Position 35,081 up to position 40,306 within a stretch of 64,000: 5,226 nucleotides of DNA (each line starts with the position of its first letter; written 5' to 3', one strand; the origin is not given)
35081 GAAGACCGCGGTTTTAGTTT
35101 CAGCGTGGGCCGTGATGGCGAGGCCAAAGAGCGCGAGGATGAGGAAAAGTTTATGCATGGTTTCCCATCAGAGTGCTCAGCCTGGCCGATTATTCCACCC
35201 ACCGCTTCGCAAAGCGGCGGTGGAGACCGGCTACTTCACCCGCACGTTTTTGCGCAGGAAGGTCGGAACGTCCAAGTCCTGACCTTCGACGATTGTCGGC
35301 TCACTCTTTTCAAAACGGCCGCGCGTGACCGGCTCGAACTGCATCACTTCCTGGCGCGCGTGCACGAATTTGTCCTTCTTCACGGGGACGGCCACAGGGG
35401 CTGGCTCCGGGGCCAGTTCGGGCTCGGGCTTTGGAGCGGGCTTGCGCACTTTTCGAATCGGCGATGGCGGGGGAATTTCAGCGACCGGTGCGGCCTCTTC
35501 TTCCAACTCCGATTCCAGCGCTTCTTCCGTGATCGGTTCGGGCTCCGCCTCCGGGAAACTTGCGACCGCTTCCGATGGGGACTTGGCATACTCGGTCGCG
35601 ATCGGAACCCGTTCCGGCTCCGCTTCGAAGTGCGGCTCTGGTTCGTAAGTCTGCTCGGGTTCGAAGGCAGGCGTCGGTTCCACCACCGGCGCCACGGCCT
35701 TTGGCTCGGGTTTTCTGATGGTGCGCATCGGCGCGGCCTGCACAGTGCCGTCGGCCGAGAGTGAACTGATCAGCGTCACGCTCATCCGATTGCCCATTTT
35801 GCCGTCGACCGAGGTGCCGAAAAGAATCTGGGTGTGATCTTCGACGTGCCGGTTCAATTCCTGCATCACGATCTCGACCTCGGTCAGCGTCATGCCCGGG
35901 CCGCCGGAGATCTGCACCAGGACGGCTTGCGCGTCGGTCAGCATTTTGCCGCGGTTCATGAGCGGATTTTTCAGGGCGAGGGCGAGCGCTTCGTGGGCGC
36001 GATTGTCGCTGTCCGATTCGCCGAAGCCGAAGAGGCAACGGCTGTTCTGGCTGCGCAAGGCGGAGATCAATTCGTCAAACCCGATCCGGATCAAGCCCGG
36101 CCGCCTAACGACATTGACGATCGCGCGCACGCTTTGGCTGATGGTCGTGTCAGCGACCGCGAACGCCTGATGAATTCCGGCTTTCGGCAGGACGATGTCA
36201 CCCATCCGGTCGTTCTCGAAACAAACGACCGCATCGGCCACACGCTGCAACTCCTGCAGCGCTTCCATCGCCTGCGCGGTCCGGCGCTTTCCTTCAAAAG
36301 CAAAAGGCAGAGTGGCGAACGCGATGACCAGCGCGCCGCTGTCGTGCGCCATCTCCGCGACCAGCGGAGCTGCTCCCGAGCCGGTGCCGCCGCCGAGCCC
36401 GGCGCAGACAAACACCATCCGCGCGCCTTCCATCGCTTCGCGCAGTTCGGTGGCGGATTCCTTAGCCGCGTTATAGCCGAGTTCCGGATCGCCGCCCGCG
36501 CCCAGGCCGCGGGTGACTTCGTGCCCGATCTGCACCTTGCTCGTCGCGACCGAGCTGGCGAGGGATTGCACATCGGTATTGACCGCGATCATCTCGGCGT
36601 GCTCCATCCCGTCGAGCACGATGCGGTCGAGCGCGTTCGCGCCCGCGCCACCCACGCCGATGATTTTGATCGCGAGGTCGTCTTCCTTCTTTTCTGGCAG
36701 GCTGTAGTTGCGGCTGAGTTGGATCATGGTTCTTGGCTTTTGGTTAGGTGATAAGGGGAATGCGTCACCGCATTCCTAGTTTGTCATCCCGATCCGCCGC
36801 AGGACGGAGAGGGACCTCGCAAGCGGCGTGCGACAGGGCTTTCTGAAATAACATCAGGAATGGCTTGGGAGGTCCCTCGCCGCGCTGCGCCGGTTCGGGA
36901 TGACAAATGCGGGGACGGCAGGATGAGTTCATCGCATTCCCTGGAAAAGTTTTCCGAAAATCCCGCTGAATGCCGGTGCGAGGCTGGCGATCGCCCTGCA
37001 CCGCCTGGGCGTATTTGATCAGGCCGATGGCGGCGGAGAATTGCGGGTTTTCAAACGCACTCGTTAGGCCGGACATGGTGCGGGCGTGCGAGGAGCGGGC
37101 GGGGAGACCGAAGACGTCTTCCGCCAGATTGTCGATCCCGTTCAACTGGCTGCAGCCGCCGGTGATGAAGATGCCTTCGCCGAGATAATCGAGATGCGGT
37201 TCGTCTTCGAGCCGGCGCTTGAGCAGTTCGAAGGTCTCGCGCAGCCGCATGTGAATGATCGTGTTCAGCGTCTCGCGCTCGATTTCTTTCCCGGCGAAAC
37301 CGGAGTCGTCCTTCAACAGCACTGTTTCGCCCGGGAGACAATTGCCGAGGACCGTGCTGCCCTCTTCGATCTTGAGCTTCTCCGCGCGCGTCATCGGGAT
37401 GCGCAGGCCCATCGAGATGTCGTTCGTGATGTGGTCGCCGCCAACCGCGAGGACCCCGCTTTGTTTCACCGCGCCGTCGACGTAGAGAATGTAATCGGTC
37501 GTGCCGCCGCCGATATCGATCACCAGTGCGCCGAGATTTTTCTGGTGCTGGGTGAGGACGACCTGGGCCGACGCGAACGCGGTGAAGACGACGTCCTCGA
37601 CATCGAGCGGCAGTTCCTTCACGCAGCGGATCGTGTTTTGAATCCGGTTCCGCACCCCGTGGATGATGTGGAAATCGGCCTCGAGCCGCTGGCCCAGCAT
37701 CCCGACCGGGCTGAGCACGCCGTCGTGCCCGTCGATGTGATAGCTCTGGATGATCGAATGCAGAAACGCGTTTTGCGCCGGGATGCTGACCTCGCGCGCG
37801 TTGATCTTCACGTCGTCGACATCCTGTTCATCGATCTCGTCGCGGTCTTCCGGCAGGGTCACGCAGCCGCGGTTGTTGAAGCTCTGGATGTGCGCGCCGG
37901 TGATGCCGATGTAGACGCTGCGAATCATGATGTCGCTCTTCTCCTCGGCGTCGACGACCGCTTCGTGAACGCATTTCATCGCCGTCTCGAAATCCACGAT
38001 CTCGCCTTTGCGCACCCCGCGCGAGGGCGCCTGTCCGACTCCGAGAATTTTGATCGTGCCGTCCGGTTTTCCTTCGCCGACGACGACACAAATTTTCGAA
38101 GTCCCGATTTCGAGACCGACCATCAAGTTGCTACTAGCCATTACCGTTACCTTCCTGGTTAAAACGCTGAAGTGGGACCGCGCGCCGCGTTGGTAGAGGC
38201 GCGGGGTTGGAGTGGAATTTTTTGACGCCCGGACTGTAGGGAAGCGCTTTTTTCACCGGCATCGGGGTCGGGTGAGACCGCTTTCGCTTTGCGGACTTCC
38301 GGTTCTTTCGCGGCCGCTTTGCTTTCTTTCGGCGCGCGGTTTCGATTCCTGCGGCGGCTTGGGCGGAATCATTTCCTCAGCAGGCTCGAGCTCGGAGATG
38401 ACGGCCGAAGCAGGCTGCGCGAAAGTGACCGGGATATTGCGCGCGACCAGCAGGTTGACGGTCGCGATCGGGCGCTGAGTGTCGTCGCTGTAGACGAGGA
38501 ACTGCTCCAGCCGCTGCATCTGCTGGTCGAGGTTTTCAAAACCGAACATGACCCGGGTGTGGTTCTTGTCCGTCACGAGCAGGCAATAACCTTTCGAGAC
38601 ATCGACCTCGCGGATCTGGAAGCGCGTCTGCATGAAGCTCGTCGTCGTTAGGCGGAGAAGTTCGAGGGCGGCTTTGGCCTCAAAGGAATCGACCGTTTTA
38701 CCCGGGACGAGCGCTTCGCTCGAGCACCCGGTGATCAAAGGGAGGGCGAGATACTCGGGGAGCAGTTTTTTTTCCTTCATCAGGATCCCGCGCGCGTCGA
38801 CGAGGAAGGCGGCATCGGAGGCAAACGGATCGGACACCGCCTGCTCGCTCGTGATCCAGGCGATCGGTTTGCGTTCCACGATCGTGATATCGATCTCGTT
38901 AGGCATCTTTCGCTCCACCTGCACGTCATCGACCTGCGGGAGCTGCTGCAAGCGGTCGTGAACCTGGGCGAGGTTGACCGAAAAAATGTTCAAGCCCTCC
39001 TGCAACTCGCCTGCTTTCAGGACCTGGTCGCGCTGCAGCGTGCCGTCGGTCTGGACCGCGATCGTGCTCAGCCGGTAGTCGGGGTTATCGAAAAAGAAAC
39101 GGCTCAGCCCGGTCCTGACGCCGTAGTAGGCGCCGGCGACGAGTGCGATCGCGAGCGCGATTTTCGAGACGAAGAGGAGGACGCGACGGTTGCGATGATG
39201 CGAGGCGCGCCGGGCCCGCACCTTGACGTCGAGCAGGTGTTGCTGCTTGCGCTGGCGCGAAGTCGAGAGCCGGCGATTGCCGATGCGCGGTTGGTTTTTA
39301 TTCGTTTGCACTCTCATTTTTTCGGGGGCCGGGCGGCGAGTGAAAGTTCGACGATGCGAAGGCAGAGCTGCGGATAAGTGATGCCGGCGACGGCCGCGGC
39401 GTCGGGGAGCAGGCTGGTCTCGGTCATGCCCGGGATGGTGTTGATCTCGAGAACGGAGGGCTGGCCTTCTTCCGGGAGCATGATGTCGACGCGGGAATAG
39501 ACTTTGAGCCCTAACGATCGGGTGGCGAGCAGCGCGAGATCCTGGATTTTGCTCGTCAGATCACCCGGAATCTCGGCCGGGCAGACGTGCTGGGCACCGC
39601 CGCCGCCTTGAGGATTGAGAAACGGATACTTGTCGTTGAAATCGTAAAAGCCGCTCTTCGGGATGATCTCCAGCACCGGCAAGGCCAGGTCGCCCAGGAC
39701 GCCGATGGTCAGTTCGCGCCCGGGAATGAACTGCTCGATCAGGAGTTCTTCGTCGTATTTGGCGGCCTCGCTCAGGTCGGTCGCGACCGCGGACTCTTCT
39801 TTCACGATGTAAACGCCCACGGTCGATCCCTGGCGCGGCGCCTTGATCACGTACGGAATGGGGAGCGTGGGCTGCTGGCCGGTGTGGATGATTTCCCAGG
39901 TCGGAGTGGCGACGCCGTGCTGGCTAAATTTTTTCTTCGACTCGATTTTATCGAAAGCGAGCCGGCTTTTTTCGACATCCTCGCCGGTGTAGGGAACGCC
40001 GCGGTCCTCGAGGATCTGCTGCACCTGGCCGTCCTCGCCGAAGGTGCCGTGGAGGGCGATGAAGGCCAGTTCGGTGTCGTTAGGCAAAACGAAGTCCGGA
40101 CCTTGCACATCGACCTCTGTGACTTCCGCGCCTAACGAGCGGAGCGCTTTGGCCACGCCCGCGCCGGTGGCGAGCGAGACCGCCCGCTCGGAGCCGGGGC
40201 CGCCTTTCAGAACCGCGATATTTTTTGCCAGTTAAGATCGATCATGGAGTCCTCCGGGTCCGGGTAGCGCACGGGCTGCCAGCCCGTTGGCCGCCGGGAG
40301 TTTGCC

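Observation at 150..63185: Hyper-abundant 9-mer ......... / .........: about one copy per kb, strand-symmetric and frame-independent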

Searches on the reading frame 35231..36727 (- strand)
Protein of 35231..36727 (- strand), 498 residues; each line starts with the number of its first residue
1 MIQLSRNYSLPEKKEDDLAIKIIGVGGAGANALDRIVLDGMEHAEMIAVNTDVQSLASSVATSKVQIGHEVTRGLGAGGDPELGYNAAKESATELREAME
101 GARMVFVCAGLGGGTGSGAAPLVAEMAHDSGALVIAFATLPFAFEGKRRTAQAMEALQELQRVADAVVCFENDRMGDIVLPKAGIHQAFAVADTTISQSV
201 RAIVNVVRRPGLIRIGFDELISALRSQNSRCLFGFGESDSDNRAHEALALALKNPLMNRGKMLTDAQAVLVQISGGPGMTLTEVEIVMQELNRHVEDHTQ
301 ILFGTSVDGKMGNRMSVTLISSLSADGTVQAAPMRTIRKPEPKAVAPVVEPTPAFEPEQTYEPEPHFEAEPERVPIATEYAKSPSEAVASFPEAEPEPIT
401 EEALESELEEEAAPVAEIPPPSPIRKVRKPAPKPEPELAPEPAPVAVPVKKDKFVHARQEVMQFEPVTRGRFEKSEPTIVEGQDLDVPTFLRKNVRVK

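Call 7: search_protein_families(library=pfam, proteins=[window:35231-36727:-])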
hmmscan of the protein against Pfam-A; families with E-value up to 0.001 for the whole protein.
window:35231-36727:- (498 aa): 3 families
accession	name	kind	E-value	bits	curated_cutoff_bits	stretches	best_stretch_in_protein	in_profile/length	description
PF00091.31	Tubulin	-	3.6e-44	151.7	33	1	20-178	2-188/190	Tubulin/FtsZ family, GTPase domain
PF12327.13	FtsZ_C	-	3.9e-20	72.4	27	1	232-320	4-90/95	FtsZ family, C-terminal domain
PF13809.12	Tubulin_2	-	0.0003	20.6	27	0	100-162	159-233/356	Tubulin like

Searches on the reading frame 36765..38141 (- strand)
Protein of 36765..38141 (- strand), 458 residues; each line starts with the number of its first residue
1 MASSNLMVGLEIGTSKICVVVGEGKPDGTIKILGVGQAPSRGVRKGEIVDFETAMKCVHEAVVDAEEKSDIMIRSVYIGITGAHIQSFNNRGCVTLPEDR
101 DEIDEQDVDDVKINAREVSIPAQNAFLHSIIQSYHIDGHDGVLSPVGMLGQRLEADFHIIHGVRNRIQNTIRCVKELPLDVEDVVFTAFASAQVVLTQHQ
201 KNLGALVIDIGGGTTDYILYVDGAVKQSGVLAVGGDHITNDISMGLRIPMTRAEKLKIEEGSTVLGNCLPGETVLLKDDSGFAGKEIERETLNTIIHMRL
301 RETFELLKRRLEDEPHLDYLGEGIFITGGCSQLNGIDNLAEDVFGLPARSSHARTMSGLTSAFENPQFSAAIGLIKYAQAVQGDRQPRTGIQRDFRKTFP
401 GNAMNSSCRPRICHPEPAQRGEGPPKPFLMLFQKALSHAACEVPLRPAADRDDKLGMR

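Call 7: search_protein_families(library=pfam, proteins=[window:36765-38141:-])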
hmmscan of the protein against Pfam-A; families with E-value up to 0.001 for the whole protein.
window:36765-38141:- (458 aa): 4 families
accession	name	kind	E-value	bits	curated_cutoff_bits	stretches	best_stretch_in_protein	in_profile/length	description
PF14450.12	FtsA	-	1.1e-34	120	31.8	2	207-373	2-127/127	Cell division protein FtsA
PF02491.25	SHS2_FTSA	-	9.5e-24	84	25.4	1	82-160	1-78/79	SHS2 domain inserted in FTSA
PF06723.19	MreB_Mbl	-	2e-14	53.6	27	1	201-352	143-305/327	MreB/Mbl protein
PF06277.17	EutA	-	3.4e-06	26.7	27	1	199-242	139-182/475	Ethanolamine utilisation protein EutA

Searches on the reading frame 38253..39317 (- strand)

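Call 7: search_protein_families(library=pfam, proteins=[window:38253-39317:-])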
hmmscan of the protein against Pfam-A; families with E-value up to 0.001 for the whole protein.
window:38253-39317:- (354 aa): 2 families
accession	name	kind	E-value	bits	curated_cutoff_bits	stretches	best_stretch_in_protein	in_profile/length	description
PF08478.15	POTRA_1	-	2.5e-16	60.2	23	1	82-149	2-69/69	POTRA domain, FtsQ-type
PF03799.20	FtsQ_DivIB_C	-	3.9e-06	28.1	21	1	171-274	10-100/114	Cell division protein FtsQ/DivIB, C-terminal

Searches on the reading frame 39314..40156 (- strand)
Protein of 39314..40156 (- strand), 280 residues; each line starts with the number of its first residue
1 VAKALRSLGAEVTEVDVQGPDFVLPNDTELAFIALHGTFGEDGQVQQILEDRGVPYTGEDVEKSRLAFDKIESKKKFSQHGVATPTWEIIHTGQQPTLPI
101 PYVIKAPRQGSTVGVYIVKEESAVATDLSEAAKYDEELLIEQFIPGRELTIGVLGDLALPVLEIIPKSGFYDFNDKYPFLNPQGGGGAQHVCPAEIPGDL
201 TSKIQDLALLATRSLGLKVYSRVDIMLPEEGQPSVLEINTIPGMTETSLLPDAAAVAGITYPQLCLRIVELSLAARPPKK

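Call 7: search_protein_families(library=pfam, proteins=[window:39314-40156:-])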
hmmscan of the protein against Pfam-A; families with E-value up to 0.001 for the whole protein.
window:39314-40156:- (280 aa): 5 families
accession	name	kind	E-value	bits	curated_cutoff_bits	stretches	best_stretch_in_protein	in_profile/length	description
PF07478.18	Dala_Dala_lig_C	-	2.6e-44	151.6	24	1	97-270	34-204/204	D-ala D-ala ligase C-terminus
PF02655.19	ATP-grasp_3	-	1.1e-08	35.8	23.2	1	69-240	3-155/160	ATP-grasp domain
PF01820.27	Dala_Dala_lig_N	-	1.2e-08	36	34.6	1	26-58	88-120/121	D-ala D-ala ligase N-terminus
PF02222.28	ATP-grasp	-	0.00024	21.3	27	0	77-145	3-77/179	ATP-grasp domain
PF08443.16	RimK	-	0.00038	20.6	21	0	199-247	126-172/188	RimK-like ATP-grasp domain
